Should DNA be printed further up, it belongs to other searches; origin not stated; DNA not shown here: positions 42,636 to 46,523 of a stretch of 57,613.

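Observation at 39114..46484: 2456-aa secreted array of PLAT/LH2-like modules encoded directly after virB4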

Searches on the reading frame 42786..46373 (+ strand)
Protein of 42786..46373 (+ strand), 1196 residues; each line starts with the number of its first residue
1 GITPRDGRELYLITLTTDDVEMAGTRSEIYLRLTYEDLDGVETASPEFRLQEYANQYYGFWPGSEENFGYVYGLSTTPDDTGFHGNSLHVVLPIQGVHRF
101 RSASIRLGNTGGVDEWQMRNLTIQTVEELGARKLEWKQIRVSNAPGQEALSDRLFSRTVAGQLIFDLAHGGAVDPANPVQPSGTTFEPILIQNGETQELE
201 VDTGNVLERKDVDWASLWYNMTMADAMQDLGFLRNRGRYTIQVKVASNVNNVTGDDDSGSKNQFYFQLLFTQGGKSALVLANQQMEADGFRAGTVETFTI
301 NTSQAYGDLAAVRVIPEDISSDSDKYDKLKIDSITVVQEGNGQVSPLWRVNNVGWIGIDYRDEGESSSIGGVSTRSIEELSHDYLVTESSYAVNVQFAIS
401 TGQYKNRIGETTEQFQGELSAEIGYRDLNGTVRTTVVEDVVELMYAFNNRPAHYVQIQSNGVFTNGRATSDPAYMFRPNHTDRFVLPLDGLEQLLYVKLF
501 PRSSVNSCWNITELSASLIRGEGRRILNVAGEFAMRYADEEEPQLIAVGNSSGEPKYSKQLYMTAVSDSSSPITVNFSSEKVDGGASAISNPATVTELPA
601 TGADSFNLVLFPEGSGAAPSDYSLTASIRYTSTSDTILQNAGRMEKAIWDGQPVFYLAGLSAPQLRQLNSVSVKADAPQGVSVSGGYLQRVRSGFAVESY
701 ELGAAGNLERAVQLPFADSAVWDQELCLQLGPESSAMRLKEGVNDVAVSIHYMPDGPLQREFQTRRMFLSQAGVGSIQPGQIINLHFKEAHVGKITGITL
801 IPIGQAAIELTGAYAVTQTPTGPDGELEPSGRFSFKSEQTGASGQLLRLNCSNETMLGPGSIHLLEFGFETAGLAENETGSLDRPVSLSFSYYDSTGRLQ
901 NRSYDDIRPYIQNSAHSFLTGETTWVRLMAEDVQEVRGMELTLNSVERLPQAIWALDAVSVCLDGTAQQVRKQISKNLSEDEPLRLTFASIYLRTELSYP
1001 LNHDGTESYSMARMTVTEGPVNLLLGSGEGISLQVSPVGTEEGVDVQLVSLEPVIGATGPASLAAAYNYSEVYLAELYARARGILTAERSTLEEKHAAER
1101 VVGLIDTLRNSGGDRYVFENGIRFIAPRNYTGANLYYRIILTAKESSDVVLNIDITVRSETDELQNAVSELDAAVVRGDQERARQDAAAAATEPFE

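Call 30: search_solved_structures(query=A2, max_evalue=1, show_alignments=2)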
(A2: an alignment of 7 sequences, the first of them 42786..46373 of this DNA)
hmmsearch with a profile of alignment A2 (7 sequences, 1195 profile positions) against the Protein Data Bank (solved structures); distinct sequences matched with E-value up to 1: 0.

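Call 46: predict_structure(alignment_id=A2)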
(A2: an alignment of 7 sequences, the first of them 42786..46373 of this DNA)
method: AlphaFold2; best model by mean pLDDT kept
length: 1196 residues; sequences in the alignment: 7
mean_pLDDT: 55.0   pTM: 0.36
mean pLDDT of the five models: 55.0, 54.8, 52.1, 51.9, 47.7
residues with pLDDT >= 90: 2; 70-90: 360; 50-70: 321; < 50: 513
segments of 3 or more residues with pLDDT < 50: 1-7, 20-27, 55-86, 109-119, 130-157, 168-236, 248-264, 271-290, 302-304, 317-328, 340-345, 356-417, 441-498, 502-602, 615-619, 649-651, 718-721, 755-762, 820-832, 834-859, 1005-1010, 1192-1196
pLDDT, mean of each block of 10 residues (from residue 1): 42 61 52 72 73 51 33 41 49 69 60 42 61 40 31 44 48 32 32 35 31 29 33 45 58 32 51 38 37 59 54 48 41 65 50 47 25 23 22 33 32 42 52 55 36 28 25 27 42 48 39 33 24 27 30 28 30 32 21 23 64 56 79 69 69 69 68 78 73 53 74 62 69 76 68 48 64 79 72 60 63 63 42 45 42 41 81 59 82 75 86 77 84 78 80 80 65 76 72 67 51 57 78 72 76 59 65 82 84 82 77 74 78 76 65 80 77 84 68 42
secondary structure, 60 per line:
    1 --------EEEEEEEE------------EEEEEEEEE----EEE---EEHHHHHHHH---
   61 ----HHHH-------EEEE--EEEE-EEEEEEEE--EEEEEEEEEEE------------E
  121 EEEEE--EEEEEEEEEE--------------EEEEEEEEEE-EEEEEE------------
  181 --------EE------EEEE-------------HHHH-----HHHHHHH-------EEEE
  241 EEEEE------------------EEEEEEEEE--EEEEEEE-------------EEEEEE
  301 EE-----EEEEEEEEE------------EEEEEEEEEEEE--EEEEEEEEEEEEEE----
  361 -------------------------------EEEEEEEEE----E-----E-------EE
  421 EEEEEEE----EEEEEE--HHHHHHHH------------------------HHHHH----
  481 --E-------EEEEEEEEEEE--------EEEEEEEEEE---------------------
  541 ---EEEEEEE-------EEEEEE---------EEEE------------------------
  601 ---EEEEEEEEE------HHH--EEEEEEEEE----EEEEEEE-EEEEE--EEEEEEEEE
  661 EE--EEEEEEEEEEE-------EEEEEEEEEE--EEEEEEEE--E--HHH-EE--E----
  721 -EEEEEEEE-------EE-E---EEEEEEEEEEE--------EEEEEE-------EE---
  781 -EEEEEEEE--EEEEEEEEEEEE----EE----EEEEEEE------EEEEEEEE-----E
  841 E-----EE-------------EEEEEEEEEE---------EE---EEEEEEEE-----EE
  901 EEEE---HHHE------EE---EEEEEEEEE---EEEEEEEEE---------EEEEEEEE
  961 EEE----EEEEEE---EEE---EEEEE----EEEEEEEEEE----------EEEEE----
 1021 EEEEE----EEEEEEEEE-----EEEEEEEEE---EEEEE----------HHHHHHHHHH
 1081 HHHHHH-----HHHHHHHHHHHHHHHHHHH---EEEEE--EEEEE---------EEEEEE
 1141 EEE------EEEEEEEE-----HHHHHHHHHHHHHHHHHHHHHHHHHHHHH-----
elements in order (helices of 4 or more, strands of 3 or more residues): E9-16 E29-37 E42-44 H50-57 H65-68 E76-79 E82-85 E87-94 E97-107 E120-125 E128-137 E152-161 E163-168 E197-200 H214-217 H223-229 E237-245 E264-272 E275-281 E295-302 E308-316 E329-340 E343-356 E392-400 E419-427 E432-437 H440-447 H472-476 E491-501 E510-519 E544-550 E558-563 E573-576 E604-612 E624-632 E637-643 E645-649 E652-662 E665-675 E683-692 E695-702 E722-729 E744-754 E763-768 E782-789 E792-803 E814-820 E827-834 E862-871 E886-893 E899-904 E923-931 E935-943 E953-963 E968-973 E977-979 E983-987 E992-1001 E1012-1016 E1021-1025 E1030-1038 E1044-1052 E1056-1060 H1071-1086 H1092-1110 E1114-1118 E1121-1125 E1135-1143 E1150-1157 H1163-1191

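Call 50: search_protein_representatives(alignment_id=A2)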
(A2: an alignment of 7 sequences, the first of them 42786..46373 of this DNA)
Query: 7 sequences, 1195 profile positions. Proteins with E-value up to 0.001 (for the whole library): 325; up to 1e-10: 303; up to 1e-30: 260. The best 150 are listed.
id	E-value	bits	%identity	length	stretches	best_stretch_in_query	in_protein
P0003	0.0e+00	2230.3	-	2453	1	2-1193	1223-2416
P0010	0.0e+00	1776.3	-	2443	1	2-1178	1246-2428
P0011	0.0e+00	1303.1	-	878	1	27-899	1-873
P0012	0.0e+00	1065.2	-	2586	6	3-1179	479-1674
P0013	0.0e+00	1064.3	-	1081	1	132-1183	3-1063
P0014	3.4e-292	988.6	-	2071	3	3-1173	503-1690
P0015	6.1e-290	981.1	-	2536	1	8-1175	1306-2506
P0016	2.5e-279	946.0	-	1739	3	3-1170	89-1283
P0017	2.7e-271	919.4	-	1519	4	219-1176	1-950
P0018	5.6e-267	905.1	-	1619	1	1-1192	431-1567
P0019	4.6e-266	902.1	-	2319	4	3-1171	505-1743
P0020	4.7e-262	888.8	-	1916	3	3-949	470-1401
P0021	4.7e-261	885.5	-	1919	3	2-951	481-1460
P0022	8.7e-252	854.8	-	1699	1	3-1191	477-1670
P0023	2.1e-249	846.9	-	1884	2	3-1174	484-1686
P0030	4.4e-228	776.2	-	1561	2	6-1049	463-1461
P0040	3.0e-183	627.8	-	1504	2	2-1058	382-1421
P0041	4.8e-183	627.1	-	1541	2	2-1049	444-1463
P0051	5.1e-163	560.8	-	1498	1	3-1042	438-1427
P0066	3.1e-149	515.1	-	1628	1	2-1047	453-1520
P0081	1.7e-142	492.8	-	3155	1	2-1050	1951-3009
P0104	6.1e-133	461.1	-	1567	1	2-1051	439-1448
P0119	9.6e-128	443.9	-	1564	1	3-1027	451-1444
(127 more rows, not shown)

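Call 51: search_protein_families(library=pfam, proteins=[P0022, P0030, P0040, P0051, P0104, P0119], max_evalue=0.01)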
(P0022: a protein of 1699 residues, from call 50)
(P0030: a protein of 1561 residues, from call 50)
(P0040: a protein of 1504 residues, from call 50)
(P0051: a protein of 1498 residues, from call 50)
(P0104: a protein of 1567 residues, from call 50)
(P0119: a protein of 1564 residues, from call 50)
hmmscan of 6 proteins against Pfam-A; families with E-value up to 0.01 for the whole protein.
P0022 (1699 aa): 2 families
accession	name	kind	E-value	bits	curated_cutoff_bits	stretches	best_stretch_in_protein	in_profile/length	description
PF01477.28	PLAT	-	4e-07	31.2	23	0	735-816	13-90/117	PLAT/LH2 domain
PF18628.8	P2_N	-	0.0056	16.8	25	0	558-619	27-85/129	Viral coat protein P2 N-terminal domain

P0030 (1561 aa): 1 family
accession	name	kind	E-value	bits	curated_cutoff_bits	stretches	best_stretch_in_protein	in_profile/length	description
PF01477.28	PLAT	-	3.1e-08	34.8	23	1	681-770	5-89/117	PLAT/LH2 domain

P0040 (1504 aa): 1 family
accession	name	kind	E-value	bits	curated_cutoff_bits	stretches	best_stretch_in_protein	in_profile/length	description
PF01477.28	PLAT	-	8.6e-06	26.9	23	1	615-706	12-104/117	PLAT/LH2 domain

P0051 (1498 aa): 1 family
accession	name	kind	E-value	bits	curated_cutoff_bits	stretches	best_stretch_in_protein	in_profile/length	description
PF01477.28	PLAT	-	3.8e-05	24.8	23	0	661-751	6-93/117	PLAT/LH2 domain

P0104 (1567 aa): 1 family
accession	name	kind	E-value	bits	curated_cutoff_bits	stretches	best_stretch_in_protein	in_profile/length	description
PF01477.28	PLAT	-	0.0099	17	23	0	680-762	13-91/117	PLAT/LH2 domain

P0119 (1564 aa): 1 family
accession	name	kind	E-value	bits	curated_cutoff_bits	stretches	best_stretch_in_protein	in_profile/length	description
PF01477.28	PLAT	-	6.3e-05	24.1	23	0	687-771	12-91/117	PLAT/LH2 domain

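Call 52: list_cluster_members(proteins=[P0022, P0030, P0040, P0051, P0104, P0119, P0012, P0081, P0018, P0066])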
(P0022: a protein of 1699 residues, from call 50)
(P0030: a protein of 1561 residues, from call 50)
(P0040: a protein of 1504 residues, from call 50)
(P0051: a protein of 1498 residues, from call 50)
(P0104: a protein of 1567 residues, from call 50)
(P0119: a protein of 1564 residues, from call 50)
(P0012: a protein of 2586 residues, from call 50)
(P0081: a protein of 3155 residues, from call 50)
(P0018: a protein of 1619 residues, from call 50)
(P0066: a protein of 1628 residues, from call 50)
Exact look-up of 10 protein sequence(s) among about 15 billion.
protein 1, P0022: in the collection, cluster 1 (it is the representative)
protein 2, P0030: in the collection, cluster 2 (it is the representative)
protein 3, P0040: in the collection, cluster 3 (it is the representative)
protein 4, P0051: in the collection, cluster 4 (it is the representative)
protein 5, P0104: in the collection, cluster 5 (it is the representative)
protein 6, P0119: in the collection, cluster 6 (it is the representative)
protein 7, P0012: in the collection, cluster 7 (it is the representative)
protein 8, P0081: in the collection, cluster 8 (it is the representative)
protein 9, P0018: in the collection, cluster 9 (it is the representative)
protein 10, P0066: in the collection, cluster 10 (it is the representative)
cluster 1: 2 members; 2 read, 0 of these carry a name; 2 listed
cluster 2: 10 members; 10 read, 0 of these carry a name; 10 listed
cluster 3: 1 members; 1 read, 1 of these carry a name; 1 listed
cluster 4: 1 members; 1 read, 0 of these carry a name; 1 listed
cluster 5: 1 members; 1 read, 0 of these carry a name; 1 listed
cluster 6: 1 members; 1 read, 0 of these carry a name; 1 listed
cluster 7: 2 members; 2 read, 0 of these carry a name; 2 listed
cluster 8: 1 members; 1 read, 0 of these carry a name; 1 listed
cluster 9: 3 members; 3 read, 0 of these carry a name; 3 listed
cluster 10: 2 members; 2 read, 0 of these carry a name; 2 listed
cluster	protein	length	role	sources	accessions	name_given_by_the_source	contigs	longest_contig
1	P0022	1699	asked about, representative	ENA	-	-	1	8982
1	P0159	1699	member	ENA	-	-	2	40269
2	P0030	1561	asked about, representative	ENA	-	-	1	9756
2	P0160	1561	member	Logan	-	-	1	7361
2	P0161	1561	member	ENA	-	-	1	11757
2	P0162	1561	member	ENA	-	-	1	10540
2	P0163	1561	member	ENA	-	-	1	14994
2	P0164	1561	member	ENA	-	-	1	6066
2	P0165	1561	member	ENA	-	-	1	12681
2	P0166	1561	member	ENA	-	-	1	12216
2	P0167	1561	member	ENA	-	-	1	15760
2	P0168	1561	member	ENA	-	-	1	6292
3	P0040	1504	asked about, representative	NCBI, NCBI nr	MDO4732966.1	MAG: PLAT/LH2 domain-containing protein [Bacillota bacterium] | PLAT/LH2 domain-containing protein [Bacillota bacterium]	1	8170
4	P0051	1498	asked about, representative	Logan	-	-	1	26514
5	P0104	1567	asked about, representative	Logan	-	-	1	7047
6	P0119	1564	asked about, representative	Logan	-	-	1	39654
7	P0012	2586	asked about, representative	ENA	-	-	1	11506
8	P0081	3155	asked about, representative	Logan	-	-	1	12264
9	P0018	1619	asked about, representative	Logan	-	-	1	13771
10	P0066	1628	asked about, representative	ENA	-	-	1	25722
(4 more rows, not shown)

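Call 53: find_encoding_contigs(protein=P0159, flank=10000, max_places=2)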
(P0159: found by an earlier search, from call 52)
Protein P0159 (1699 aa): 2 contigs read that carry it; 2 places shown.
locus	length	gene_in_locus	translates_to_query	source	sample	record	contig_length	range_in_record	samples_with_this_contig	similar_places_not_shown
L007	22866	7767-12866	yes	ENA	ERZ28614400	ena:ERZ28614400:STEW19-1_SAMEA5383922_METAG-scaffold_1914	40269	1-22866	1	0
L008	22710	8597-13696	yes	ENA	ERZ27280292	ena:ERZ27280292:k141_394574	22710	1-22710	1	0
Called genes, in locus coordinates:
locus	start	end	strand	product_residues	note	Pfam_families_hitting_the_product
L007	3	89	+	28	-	?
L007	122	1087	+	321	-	-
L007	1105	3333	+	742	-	-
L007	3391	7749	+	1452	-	PF01935:DUF87, PF12846:AAA_10 (weak), PF19044:P-loop_TraG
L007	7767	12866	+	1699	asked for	PF01477:PLAT (faint)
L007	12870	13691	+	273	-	-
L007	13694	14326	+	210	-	-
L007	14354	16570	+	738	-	-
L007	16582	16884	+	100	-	PF01740:STAS, PF13466:STAS_2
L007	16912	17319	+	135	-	PF13581:HATPase_c_2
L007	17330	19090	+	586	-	PF07228:SpoIIE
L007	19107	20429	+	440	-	-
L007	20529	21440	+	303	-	PF02674:Colicin_V (weak)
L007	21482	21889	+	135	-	-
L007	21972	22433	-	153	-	PF27746:Small_heat_shock_put (faint), PF00011:HSP20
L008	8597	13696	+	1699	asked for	PF01477:PLAT (faint)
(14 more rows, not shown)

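Call 54: find_encoding_contigs(protein=P0119, flank=10000, max_places=2)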
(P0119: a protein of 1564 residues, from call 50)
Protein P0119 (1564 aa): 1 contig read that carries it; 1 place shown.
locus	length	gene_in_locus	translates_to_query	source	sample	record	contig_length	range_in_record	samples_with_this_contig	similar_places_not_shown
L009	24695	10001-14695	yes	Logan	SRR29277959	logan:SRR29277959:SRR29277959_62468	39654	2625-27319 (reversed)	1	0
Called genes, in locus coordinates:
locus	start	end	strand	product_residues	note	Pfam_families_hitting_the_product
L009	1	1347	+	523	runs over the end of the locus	-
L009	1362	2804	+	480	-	-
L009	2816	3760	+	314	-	-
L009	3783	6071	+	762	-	-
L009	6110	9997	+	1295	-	PF13401:AAA_22 (faint), PF01935:DUF87, PF12846:AAA_10 (weak), PF19044:P-loop_TraG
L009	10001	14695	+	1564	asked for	-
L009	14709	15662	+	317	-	-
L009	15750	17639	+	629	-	-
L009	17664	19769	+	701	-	-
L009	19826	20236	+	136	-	PF13581:HATPase_c_2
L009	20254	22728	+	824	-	PF07694:5TM-5TMR_LYT, PF07228:SpoIIE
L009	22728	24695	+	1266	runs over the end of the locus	-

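Call 55: fold_search(model_id=the predicted structure, library=pdb)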
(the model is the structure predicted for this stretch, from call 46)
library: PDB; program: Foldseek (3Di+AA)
matches with E <= 10: 837; with E <= 0.001: 1
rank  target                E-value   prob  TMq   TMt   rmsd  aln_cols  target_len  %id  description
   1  7eeb_H                5.2e-04  0.33  0.09  0.11  40.6      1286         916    8  Structure of the CatSpermasome (released 2021-07-28)
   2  8cml_E                3.8e-03  0.18  0.06  0.10  35.6       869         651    7  Cryo-EM structure of complement C5 in complex with nanobodies UNbC5-1 and UNbC5-2 (released 2023-09-27)
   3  8beg_A                8.1e-03  0.15  0.08  0.11  24.6       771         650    7  Structure of Ig-like domains from PrgB (released 2022-11-30)
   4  2ppl                  8.5e-03  1.00  0.08  0.20   4.0       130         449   12  Human Pancreatic lipase-related protein 1 (released 2007-06-05)
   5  4ofy_D                8.5e-03  0.30  0.07  0.16  24.9       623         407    8  Crystal Structure of the Complex of SYG-1 D1-D2 and SYG-2 D1-D4 (released 2014-02-19)
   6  8cem_E                8.5e-03  0.09  0.06  0.08  44.1      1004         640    9  Structure of bovine native C3, re-refinement (released 2023-04-05)
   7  1olp_A                8.9e-03  1.00  0.08  0.24   7.8       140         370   12  Alpha Toxin from Clostridium Absonum (released 2003-10-23)
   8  8sgn_G                8.9e-03  0.33  0.07  0.16  25.7       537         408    9  Crystal structure of Epstein-Barr virus glycoprotein 350 (gp350) in complex with Cy651H02, a monoclonal antibody isola (released 2024-04-17)
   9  1bu8                  1.2e-02  1.00  0.08  0.19   4.6       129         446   11  RAT PANCREATIC LIPASE RELATED PROTEIN 2 (released 1998-12-23)
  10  2pvs_A                1.4e-02  1.00  0.08  0.21   3.5       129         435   10  Structure of human pancreatic lipase related protein 2 mutant N336Q (released 2007-12-18)
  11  1ca1                  1.6e-02  1.00  0.08  0.25   6.0       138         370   19  ALPHA-TOXIN FROM CLOSTRIDIUM PERFRINGENS (released 1999-05-04)
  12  8sic_E                1.9e-02  0.30  0.07  0.17  25.7       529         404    8  Crystal structure of Epstein-Barr virus glycoprotein 350 (gp350) in complex with Cy137C02, a monoclonal antibody isola (released 2024-04-17)
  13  3b43                  2.3e-02  0.16  0.08  0.14  32.8       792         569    9  I-band fragment I65-I70 from titin (released 2008-01-22)
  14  6rqj_B                2.6e-02  0.09  0.06  0.09  35.8       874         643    8  Structure of human complement C5 complexed with tick inhibitors OmCI, RaCI1 and CirpT1 (released 2020-01-08)
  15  7som_D                2.6e-02  0.08  0.08  0.07  37.9      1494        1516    8  Ciliary C2 central pair apparatus isolated from Chlamydomonas reinhardtii (released 2022-04-13)
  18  6oau_A                3.8e-02  1.00  0.09  0.23   9.5       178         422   12  Apo Structure of WT Lipoprotein Lipase in Complex with GPIHBP1 Mutant N78D N82D produced in GnTI-deficient HEK293-F ce (released 2019-05-08)
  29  2pvs_B                8.8e-02  1.00  0.08  0.21   5.0       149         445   15  Structure of human pancreatic lipase related protein 2 mutant N336Q (released 2007-12-18)
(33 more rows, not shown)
